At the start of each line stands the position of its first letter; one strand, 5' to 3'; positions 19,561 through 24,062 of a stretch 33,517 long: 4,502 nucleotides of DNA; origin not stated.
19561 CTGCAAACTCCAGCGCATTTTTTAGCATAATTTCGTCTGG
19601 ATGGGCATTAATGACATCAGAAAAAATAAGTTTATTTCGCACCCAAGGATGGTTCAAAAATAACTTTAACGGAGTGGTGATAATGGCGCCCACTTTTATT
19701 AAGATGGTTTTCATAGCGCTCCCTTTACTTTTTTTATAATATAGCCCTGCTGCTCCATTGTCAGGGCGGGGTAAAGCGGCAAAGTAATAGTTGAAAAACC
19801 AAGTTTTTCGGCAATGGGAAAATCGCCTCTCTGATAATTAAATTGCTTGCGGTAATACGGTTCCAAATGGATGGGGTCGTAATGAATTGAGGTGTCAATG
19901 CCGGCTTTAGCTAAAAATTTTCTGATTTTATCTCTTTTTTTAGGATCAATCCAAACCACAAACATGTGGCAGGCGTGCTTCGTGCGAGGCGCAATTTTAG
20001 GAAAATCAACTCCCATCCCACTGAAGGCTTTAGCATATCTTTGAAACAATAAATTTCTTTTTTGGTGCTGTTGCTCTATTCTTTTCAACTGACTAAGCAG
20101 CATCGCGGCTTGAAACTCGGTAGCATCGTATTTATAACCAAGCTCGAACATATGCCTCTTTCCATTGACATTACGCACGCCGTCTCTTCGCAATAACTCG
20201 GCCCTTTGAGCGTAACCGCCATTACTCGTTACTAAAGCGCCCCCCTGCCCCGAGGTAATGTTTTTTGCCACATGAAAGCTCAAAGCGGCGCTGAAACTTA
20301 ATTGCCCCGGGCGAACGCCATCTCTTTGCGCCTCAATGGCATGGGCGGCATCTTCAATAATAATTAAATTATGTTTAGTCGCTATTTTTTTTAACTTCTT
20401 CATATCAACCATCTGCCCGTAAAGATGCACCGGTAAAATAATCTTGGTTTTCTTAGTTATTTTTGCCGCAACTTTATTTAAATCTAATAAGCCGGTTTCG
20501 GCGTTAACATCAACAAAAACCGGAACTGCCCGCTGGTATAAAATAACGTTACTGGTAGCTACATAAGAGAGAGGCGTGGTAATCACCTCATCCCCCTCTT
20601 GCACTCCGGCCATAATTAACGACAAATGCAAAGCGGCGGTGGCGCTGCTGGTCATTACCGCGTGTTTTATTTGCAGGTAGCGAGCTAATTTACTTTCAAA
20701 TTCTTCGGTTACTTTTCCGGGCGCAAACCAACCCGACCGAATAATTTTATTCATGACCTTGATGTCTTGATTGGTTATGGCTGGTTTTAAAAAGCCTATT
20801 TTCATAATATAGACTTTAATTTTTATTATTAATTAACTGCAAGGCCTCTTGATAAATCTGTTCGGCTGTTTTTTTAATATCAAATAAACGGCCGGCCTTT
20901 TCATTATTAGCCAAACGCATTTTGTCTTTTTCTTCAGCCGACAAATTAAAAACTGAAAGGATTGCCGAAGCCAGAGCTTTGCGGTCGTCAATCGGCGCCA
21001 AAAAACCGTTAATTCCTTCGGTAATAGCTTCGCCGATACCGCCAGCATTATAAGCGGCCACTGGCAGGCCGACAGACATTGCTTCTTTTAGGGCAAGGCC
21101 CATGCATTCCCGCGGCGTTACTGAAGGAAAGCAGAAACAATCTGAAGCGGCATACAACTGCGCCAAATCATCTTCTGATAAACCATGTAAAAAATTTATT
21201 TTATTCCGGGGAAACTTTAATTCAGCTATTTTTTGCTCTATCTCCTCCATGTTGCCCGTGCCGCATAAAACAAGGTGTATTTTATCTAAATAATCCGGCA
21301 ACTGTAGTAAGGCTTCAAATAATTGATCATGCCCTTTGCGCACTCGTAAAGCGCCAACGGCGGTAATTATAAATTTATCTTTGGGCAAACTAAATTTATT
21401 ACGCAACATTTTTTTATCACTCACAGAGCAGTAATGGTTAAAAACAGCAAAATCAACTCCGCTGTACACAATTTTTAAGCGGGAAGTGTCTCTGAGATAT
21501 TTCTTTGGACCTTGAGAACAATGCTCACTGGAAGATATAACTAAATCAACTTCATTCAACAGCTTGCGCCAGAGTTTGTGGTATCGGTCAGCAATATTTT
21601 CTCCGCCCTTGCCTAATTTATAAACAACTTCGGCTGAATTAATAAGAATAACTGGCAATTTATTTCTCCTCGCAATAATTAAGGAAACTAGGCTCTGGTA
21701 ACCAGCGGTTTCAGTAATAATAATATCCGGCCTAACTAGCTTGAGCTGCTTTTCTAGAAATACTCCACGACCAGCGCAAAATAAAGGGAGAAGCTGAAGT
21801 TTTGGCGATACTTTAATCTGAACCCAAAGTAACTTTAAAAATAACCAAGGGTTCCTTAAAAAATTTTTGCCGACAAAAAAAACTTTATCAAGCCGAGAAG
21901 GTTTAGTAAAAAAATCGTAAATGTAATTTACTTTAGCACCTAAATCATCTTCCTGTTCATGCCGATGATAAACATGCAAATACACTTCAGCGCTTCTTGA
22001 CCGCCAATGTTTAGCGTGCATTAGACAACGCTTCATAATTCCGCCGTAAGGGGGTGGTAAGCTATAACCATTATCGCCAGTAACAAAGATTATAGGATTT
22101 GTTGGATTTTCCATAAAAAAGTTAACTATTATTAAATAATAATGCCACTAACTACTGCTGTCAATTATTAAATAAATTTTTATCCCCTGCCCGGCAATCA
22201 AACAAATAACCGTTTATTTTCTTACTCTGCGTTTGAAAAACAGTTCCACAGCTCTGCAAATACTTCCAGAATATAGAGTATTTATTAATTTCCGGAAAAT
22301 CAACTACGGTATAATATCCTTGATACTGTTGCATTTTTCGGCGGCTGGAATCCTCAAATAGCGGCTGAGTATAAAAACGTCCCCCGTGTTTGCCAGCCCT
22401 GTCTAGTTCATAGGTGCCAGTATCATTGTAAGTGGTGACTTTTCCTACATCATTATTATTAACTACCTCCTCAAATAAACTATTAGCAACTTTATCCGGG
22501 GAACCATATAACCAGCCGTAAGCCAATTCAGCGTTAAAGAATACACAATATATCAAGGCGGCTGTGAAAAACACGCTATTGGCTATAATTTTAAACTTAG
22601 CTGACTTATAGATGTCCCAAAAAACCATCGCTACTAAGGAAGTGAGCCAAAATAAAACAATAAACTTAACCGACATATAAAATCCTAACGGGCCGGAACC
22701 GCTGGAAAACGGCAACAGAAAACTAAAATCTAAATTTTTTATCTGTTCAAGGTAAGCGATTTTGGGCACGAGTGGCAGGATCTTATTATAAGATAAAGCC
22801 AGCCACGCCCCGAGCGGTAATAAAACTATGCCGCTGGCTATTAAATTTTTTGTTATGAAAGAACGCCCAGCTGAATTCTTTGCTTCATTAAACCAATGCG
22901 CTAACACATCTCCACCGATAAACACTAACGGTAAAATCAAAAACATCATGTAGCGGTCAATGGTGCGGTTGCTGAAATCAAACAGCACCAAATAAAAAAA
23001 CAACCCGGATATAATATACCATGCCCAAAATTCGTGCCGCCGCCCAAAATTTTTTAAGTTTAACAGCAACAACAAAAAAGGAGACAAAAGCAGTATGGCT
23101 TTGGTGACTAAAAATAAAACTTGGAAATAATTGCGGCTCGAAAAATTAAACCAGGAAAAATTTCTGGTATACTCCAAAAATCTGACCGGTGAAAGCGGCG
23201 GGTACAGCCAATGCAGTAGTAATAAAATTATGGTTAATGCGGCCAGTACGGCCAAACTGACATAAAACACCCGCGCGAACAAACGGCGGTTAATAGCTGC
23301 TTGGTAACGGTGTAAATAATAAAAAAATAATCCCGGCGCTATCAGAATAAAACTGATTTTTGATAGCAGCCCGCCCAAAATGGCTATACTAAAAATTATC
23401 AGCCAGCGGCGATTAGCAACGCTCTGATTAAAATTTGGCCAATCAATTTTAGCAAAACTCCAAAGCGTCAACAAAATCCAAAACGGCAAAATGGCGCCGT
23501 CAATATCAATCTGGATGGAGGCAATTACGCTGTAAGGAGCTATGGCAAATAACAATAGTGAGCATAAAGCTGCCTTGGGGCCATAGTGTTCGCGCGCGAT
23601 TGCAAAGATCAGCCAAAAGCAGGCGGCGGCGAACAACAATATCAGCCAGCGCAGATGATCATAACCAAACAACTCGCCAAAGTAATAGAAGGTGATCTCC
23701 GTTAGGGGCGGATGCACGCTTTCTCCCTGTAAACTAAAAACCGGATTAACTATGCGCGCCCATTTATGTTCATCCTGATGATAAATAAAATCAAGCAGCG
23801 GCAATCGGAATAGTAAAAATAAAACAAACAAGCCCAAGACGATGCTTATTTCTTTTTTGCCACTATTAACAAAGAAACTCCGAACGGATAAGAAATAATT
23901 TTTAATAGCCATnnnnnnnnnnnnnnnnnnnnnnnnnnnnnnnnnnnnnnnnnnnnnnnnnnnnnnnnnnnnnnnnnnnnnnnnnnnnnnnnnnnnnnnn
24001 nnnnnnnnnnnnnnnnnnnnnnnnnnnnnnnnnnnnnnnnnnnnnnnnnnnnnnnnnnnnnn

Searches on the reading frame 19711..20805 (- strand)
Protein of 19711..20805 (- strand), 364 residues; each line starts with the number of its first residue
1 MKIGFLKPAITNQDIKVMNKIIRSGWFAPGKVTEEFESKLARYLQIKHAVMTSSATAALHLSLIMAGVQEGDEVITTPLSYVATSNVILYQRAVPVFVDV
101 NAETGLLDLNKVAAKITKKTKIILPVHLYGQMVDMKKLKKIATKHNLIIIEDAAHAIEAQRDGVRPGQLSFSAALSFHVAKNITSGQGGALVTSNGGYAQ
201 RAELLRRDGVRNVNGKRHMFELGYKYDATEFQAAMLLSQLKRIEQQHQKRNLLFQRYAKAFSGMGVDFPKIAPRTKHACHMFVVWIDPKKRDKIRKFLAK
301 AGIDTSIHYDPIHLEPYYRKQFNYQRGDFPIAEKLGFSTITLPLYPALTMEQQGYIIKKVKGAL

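Call 6: search_protein_families(library=pfam, proteins=[window:19711-20805:-], max_evalue=0.01)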
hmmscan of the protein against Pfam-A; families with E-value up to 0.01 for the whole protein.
window:19711-20805:- (364 aa): 6 families
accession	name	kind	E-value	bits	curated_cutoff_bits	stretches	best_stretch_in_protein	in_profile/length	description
PF01041.23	DegT_DnrJ_EryC1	-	5.6e-110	368.4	19.8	1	9-360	2-359/360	DegT/DnrJ/EryC1/StrS aminotransferase family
PF00155.27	Aminotran_1_2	-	2.6e-11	43.7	19.7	1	29-157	40-190/361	Aminotransferase class I and II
PF01053.26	Cys_Met_Meta_PP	-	6.3e-08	32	27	1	33-154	54-175/381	Cys/Met metabolism PLP-dependent enzyme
PF00266.25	Aminotran_5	-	4.2e-07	29.7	21.5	1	32-159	44-182/371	Aminotransferase class-V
PF01212.27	Beta_elim_lyase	-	1.4e-05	25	27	1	32-193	33-211/288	Beta-eliminating lyase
PF00464.25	SHMT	-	7.3e-05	22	27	1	97-194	146-245/399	Serine hydroxymethyltransferase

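Call 74: search_solved_structures(query=window:19711-20805:-, max_evalue=1e-40)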
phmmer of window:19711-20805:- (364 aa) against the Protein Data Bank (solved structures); distinct sequences matched with E-value up to 1e-40: 28.
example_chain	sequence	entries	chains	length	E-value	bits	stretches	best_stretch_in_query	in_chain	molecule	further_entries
4lc3_A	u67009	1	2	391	2.4e-61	211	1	4-350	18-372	Putative UDP-4-amino-4-deoxy-l-arabinose--oxoglutarate aminotransferase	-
3frk_A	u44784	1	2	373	9.8e-59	202.5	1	18-361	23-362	QdtB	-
3bn1_A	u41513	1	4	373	5.7e-57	196.6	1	22-351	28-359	Perosamine synthetase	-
3dr7_A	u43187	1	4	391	6.4e-57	196.5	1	21-351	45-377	Putative perosamine synthetase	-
3dr4_A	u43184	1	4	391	4.2e-56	193.8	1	21-351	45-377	Putative perosamine synthetase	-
7b0d_A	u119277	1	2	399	5.6e-56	193.4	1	16-352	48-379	Glutamine--scyllo-inositol transaminase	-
3uwc_A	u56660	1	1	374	2.3e-52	181.5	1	18-361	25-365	Nucleotide-sugar aminotransferase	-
1mdo_A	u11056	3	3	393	1e-51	179.4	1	4-351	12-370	ArnB aminotransferase | UDP-4-amino-4-deoxy-L-arabinose--oxoglutarate aminotransferase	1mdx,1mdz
8sng_A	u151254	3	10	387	6.5e-51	176.7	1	4-352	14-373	UDP-4-amino-4-deoxy-L-arabinose--oxoglutarate aminotransferase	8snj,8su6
4oca_A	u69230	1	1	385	6.5e-51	176.7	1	4-351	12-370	UDP-4-amino-4-deoxy-L-arabinose--oxoglutarate aminotransferase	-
7b0m_AAA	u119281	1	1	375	1.3e-50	175.8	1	28-358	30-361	Sugar aminotransferase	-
2oga_A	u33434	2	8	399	3.3e-49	171.1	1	18-357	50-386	Transaminase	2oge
7kz3_A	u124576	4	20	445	4.3e-47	164.2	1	16-358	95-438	Aminotransferase class I/II-fold pyridoxal phosphate-dependent enzyme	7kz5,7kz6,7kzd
7n63_A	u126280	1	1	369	4.4e-47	164.2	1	18-357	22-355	Putative aminotransferase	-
8vr3_A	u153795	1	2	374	1.8e-45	158.8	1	6-355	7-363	DegT/DnrJ/EryC1/StrS aminotransferase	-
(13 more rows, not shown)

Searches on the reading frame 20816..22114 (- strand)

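Call 6: search_protein_families(library=pfam, proteins=[window:20816-22114:-], max_evalue=0.01)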
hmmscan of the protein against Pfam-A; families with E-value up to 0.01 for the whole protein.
window:20816-22114:- (432 aa): 5 families
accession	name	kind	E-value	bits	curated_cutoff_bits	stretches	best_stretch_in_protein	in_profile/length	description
PF00534.26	Glycos_transf_1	-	2e-35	122.3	26.4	1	234-401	2-165/172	Glycosyl transferases group 1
PF13692.12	Glyco_trans_1_4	-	2.5e-27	96.3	27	1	248-388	2-139/142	Glycosyl transferases group 1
PF13439.12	Glyco_transf_4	-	3.2e-06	27.7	28.5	1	110-222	54-168/170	Glycosyltransferase Family 4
PF20706.3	GT4-conflict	-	0.0052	16.2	26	1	246-369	196-325/385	Family 4 Glycosyltransferase in conflict systems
PF13579.12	Glyco_trans_4_4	-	0.0072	17.1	29.7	0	24-198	1-137/158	Glycosyl transferase 4-like domain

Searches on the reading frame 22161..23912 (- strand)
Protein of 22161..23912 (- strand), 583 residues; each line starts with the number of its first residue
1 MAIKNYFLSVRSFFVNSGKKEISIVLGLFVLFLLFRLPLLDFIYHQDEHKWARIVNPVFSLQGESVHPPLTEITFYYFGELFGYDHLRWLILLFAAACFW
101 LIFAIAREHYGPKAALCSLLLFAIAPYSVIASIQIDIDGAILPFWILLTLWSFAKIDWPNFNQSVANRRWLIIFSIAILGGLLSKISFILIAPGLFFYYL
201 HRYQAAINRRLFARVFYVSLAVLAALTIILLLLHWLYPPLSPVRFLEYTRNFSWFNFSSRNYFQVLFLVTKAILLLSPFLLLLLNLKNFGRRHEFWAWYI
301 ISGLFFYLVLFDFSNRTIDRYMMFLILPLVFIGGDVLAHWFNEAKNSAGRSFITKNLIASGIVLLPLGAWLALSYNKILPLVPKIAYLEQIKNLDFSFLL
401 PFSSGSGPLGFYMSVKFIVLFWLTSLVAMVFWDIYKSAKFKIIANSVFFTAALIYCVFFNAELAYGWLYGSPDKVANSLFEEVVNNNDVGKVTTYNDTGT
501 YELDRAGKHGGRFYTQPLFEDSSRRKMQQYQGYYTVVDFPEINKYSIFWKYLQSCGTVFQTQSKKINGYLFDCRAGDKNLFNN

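Call 5: search_protein_families(library=pfam, proteins=[window:22161-23912:-], max_evalue=0.01)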
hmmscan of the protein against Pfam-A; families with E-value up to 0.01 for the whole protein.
window:22161-23912:- (583 aa): 1 family
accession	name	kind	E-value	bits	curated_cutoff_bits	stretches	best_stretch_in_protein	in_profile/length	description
PF13231.12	PMT_2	-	1.2e-08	35.8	26.1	1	67-233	2-158/160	Dolichyl-phosphate-mannose-protein mannosyltransferase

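Call 9: search_protein_families(library=ncbifam, proteins=[window:22161-23912:-], max_evalue=0.01)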
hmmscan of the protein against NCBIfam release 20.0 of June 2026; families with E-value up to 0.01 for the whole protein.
window:22161-23912:- (583 aa): 0 families

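Call 66: find_homologous_proteins(query=window:22161-23837:-, max_evalue=1e-10)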
Query window:22161-23837:- (558 aa): 45 proteins with E <= 1e-10 among 8000 candidates.
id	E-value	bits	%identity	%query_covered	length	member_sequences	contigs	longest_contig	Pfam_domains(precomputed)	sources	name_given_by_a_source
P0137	0.0e+0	1259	100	100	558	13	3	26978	PF13231.13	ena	-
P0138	0.0e+0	1079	85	100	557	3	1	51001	PF13231.13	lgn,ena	-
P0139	6.2e-297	1004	79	98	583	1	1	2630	PF13231.13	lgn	-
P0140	1.8e-228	778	62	100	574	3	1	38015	PF13231.13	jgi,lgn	-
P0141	1.5e-211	722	60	97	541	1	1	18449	PF13231.13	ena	-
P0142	3.8e-201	688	61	95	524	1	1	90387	PF13231.13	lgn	-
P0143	8.9e-181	621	53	100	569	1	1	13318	PF02366.25,PF13231.13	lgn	-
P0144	5.6e-147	509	46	99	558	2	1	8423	PF13231.13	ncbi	-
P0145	2.4e-137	477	43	100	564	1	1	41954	PF13231.13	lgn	-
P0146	4.8e-118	414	41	98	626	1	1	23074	PF13231.13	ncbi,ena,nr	ncbi:MAG: PMT 2 protein [Candidatus Magasanikbacteria bacterium]|nr:PMT 2 protein [Candidatus Magasa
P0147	1.3e-114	402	40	97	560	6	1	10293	PF13231.13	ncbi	-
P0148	6.1e-101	357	36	100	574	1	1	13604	PF13231.13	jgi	-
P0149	1.5e-98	349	39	98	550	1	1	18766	-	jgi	-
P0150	8.6e-98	347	37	96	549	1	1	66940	PF13231.13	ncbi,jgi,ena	-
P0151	1.9e-96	342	38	97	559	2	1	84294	-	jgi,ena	-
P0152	2.5e-95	339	37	97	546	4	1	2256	PF02366.25,PF13231.13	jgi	-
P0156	2.5e-92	329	37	95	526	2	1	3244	PF02366.25,PF13231.13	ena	-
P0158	1.2e-90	323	37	95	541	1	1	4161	PF13231.13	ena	-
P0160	6.6e-88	314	34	98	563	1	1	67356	PF13231.13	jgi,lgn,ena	-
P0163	1.1e-85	307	37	97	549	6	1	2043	PF13231.13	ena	-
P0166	6.9e-82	294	34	99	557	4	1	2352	PF02366.25,PF13231.13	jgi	jgi:4-amino-4-deoxy-L-arabinose transferase-like glycosyltransferase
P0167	1.7e-81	293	33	99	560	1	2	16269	PF02366.25,PF13231.13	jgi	jgi:hypothetical protein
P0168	1.6e-80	290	32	98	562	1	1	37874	PF13231.13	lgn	-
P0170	8.5e-80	287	34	99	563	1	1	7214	PF13231.13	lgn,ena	-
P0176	3.1e-76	276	35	97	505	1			PF02366.25,PF13231.13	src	-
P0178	2.1e-73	266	32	97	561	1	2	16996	PF13231.13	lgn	-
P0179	4.6e-69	252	31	97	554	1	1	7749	PF13231.13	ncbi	-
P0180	2.8e-67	246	31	98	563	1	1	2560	PF13231.13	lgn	-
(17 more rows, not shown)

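Call 69: search_solved_structures(query=A3, max_evalue=1, show_alignments=1)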
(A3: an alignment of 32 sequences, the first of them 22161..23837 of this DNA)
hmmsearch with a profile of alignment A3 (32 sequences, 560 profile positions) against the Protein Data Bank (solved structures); distinct sequences matched with E-value up to 1: 2.
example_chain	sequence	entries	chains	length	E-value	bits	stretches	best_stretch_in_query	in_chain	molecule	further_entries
4gn1_A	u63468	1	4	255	0.28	13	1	498-535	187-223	Ras-associated and pleckstrin homology domains-containing protein 1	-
4gmv_A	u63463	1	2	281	0.32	12.8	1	498-535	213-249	Ras-associated and pleckstrin homology domains-containing protein 1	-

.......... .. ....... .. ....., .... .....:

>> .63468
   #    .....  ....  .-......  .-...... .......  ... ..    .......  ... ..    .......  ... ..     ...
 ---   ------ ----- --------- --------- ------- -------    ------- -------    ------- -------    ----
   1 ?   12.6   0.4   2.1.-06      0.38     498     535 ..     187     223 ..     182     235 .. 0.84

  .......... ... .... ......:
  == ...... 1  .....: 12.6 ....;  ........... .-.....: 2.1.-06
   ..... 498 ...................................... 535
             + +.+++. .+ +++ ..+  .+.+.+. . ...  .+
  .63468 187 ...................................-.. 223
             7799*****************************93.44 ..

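Call 78: predict_structure(alignment_id=A3)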
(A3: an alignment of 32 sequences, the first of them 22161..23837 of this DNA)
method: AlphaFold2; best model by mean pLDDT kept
length: 558 residues; sequences in the alignment: 32
mean_pLDDT: 91.2   pTM: 0.91
mean pLDDT of the five models: 91.2, 90.4, 90.4, 89.4, 88.6
residues with pLDDT >= 90: 398; 70-90: 148; 50-70: 12; < 50: 0
segments of 3 or more residues with pLDDT < 50: none
pLDDT, mean of each block of 10 residues (from residue 1): 96 92 90 90 89 95 96 98 97 98 93 88 96 86 94 94 92 82 76 88 89 79 74 81 91 95 82 94 83 86 97 94 93 97 95 88 92 85 82 97 95 94 98 96 95 96 95 91 93 87 92 93 95 97 97 88
secondary structure, 60 per line:
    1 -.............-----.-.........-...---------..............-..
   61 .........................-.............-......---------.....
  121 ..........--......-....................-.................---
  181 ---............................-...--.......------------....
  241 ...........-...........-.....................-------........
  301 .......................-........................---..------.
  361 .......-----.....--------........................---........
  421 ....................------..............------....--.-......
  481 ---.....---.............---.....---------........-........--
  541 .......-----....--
elements in order: H2-14 H22-30 H44-57 H59-85 H87-99 H101-106 H116-130 H133-138 H140-159 H161-177 H184-211 H218-224 H237-251 H253-263 H265-285 H293-323 H325-348 H360-367 E373-377 E386-389 H390-409 H413-440 H447-460 E467-470 H475-480 E484-488 H492-504 E508-512 H522-529 E531-538 E541-547 H553-556

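Call 82: fold_search(model_id=the predicted structure, library=pdb)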
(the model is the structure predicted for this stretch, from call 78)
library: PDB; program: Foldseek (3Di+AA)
matches with E <= 10: 254; with E <= 0.001: 18
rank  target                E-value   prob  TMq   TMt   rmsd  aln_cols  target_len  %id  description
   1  5ezm                  5.2e-10  1.00  0.54  0.56   8.6       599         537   16  Crystal Structure of ArnT from Cupriavidus metallidurans in the apo state (released 2016-02-17)
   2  5f15                  1.7e-09  1.00  0.53  0.54   8.4       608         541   14  Crystal Structure of ArnT from Cupriavidus metallidurans bound to Undecaprenyl phosphate (released 2016-02-17)
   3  6s7t_A                7.9e-05  1.00  0.36  0.30  19.0       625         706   12  Cryo-EM structure of human oligosaccharyltransferase complex OST-B (released 2019-12-18)
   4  8age_A                9.4e-05  1.00  0.40  0.36  14.7       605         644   10  Structure of yeast oligosaccharylransferase complex with acceptor peptide bound (released 2022-12-07)
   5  3wak                  1.1e-04  1.00  0.47  0.33  15.2       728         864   14  Crystal structure of the Archaeoglobus fulgidus oligosaccharyltransferase (O29867_ARCFU) in the apo form (released 2013-10-30)
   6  6ftg_5                1.1e-04  1.00  0.43  0.39  15.7       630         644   12  Subtomogram average of OST-containing ribosome-translocon complexes from canine rough microsomal membranes (released 2018-03-21)
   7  6ezn_F                1.2e-04  1.00  0.40  0.35  15.6       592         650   12  Cryo-EM structure of the yeast oligosaccharyltransferase (OST) complex (released 2018-01-17)
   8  8b6l_I                1.2e-04  1.00  0.38  0.32  14.8       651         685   12  Subtomogram average of the human Sec61-TRAP-OSTA-translocon (released 2022-12-07)
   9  5gmy_A                1.3e-04  1.00  0.26  0.18  19.8       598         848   11  Crystal structure of the Archaeoglobus fulgidus oligosaccharyltransferase (O29867_ARCFU) tethered with an acceptor pep (released 2017-02-01)
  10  9s6t_A                1.6e-04  1.00  0.47  0.54   9.8       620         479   11  Ternary cryo-EM structure of chicken ALG12 with Dol25-PP-GlcNAc2Man7, Dol25-P-Man, and Fab (released 2026-03-18)
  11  3waj                  1.7e-04  1.00  0.31  0.23  19.6       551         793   13  Crystal structure of the Archaeoglobus fulgidus oligosaccharyltransferase (O29867_ARCFU) complex with Zn and sulfate (released 2013-10-30)
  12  7oci_F                2.0e-04  1.00  0.40  0.36  14.6       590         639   12  Cryo-EM structure of yeast Ost6p containing oligosaccharyltransferase complex (released 2022-02-16)
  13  9s6s_A                2.4e-04  1.00  0.49  0.50  12.3       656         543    9  Ternary cryo-EM structure of human ALG9 with Dol25-PP-GlcNAc2Man6, Dol25-P-Man and Fab (released 2026-03-18)
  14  9n9j_I                3.0e-04  1.00  0.39  0.33  15.2       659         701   12  Structure of a GRP94 folding intermediate engaged with a CCDC134- and FKBP11-bound secretory translocon (released 2025-11-19)
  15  9s6u_A                3.4e-04  1.00  0.51  0.52  10.6       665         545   10  Ternary cryo-EM structure of human ALG9 with Dol25-PP-GlcNAc2Man8, Dol25-P-Man and Fab (released 2026-03-18)
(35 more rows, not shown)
